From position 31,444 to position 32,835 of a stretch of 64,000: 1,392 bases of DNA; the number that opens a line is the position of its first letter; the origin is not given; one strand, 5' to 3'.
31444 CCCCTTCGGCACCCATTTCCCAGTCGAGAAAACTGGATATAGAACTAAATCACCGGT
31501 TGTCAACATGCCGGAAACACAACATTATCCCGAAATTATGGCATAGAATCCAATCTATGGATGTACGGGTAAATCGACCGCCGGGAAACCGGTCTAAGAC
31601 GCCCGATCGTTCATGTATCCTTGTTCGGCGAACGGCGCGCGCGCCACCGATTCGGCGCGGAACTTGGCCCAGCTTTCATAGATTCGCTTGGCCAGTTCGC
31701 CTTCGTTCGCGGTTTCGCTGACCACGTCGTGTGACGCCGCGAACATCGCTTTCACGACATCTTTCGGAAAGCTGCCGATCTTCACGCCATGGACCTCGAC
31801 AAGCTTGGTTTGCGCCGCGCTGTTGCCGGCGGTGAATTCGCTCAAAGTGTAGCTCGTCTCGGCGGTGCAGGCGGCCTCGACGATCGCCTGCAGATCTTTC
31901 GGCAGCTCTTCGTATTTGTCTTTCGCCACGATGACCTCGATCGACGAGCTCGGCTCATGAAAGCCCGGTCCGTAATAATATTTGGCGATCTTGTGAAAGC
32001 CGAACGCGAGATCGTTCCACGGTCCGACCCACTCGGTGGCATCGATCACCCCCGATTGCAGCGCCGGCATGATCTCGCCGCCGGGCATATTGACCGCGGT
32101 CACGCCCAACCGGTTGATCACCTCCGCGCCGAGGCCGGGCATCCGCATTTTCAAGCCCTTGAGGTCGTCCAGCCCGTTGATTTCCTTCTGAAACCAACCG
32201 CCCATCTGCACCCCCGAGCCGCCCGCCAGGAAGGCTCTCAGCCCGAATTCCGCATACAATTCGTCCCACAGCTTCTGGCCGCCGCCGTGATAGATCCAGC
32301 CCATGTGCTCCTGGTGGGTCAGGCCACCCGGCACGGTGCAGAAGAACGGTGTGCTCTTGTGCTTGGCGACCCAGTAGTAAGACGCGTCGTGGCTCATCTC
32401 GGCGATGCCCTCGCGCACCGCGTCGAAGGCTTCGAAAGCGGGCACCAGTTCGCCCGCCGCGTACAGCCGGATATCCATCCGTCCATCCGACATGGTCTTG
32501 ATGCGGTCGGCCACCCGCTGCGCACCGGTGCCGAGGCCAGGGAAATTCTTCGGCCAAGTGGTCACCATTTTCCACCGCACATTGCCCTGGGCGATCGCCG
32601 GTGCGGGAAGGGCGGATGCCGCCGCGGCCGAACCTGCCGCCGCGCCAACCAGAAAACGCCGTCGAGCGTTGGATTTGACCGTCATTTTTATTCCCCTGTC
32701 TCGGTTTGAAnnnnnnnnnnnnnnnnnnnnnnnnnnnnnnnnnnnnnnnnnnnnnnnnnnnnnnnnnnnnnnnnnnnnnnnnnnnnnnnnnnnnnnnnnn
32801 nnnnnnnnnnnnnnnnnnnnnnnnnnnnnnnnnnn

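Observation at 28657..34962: TRAP transporter with one dctQM pair but three tandem paralogous Tat-exported substrate-binding proteins, flanked by TetR and a small secreted protein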

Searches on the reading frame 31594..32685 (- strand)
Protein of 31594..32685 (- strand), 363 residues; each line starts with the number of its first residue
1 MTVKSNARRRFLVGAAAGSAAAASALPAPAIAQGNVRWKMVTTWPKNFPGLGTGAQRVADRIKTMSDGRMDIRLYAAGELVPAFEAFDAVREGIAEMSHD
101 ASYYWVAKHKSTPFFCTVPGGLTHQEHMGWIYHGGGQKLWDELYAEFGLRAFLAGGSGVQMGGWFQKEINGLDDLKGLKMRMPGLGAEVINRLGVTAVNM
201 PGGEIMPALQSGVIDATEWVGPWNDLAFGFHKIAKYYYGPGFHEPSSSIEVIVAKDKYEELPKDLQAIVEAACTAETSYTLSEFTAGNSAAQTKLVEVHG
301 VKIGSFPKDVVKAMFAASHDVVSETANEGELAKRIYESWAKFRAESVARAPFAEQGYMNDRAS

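Call 3: search_protein_families(library=pfam, proteins=[window:31594-32685:-])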
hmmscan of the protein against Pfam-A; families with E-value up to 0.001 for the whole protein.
window:31594-32685:- (363 aa): 1 family
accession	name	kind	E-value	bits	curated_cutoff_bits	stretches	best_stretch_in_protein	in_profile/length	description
PF03480.18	DctP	-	2.2e-51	175.3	23.4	1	44-325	5-282/286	Bacterial extracellular solute-binding protein, family 7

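Call 4: search_protein_families(library=ncbifam, proteins=[window:31594-32685:-])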
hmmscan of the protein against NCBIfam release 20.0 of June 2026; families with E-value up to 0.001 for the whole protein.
window:31594-32685:- (363 aa): 2 families
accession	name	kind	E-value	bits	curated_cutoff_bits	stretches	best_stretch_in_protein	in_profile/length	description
NF037995.1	TRAP_S1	subfamily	3.6e-19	69.1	50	1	52-303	13-260/271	TRAP transporter substrate-binding protein DctP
TIGR00787.1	dctP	subfamily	4.3e-17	62.4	175.05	1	53-289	13-247/257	DctP family TRAP transporter solute-binding subunit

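Call 6: search_solved_structures(query=window:31594-32685:-, max_evalue=0.001, show_alignments=2)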
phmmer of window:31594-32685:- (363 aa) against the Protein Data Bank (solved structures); distinct sequences matched with E-value up to 0.001: 78 (the best 60 are shown).
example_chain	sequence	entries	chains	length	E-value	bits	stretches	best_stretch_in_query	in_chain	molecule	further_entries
4yzz_A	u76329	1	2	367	1.4e-81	277.9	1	8-353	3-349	TRAP TRANSPORTER SOLUTE BINDING PROTEIN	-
4yic_A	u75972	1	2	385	1.6e-81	277.7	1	8-353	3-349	TRAP TRANSPORTER SOLUTE BINDING PROTEIN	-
5cm6_A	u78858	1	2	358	3.3e-81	276.7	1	31-359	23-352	TRAP dicarboxylate transporter-DctP subunit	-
4pet_A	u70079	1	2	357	9.8e-80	271.8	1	36-359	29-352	Extracellular solute-binding protein, family 7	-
2hzk_A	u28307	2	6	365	8e-76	259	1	8-357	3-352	TRAP-T family sorbitol/mannitol transporter, periplasmic binding protein, SmoM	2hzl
7ug8_A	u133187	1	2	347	5.8e-74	252.9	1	35-346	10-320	Ketoacid-binding protein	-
2zzv_A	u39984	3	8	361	1.5e-39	139.7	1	5-272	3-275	ABC transporter, solute-binding protein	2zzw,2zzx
7e9y_A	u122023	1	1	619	1.5e-29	106.7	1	30-217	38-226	Lactate-binding periplasmic protein TTHA0766,Lactate-binding periplasmic protein TTHA0766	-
8zmz_A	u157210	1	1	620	2.1e-25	93.1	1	30-217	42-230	Lactate-binding periplasmic protein TTHA0766,Red fluorescent protein drFP583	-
4pe3_A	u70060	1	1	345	3e-21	79.4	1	58-273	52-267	TRAP dicarboxylate transporter-DctP subunit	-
4uab_A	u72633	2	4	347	6.9e-21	78.2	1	36-345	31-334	Twin-arginine translocation pathway signal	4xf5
4p8b_A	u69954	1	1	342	1.4e-16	64.1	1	8-305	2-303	TRAP-type transporter, periplasmic component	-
4x8r_A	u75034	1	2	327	1.2e-14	57.7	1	40-337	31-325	TRAP dicarboxylate transporter, DctP subunit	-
4xfe_A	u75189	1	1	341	3.7e-14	56.1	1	38-304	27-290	TRAP dicarboxylate transporter subunit DctP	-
8pql_E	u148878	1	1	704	2.3e-12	50.2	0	244-288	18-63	Polyubiquitin-C,Nucleotide exchange factor SIL1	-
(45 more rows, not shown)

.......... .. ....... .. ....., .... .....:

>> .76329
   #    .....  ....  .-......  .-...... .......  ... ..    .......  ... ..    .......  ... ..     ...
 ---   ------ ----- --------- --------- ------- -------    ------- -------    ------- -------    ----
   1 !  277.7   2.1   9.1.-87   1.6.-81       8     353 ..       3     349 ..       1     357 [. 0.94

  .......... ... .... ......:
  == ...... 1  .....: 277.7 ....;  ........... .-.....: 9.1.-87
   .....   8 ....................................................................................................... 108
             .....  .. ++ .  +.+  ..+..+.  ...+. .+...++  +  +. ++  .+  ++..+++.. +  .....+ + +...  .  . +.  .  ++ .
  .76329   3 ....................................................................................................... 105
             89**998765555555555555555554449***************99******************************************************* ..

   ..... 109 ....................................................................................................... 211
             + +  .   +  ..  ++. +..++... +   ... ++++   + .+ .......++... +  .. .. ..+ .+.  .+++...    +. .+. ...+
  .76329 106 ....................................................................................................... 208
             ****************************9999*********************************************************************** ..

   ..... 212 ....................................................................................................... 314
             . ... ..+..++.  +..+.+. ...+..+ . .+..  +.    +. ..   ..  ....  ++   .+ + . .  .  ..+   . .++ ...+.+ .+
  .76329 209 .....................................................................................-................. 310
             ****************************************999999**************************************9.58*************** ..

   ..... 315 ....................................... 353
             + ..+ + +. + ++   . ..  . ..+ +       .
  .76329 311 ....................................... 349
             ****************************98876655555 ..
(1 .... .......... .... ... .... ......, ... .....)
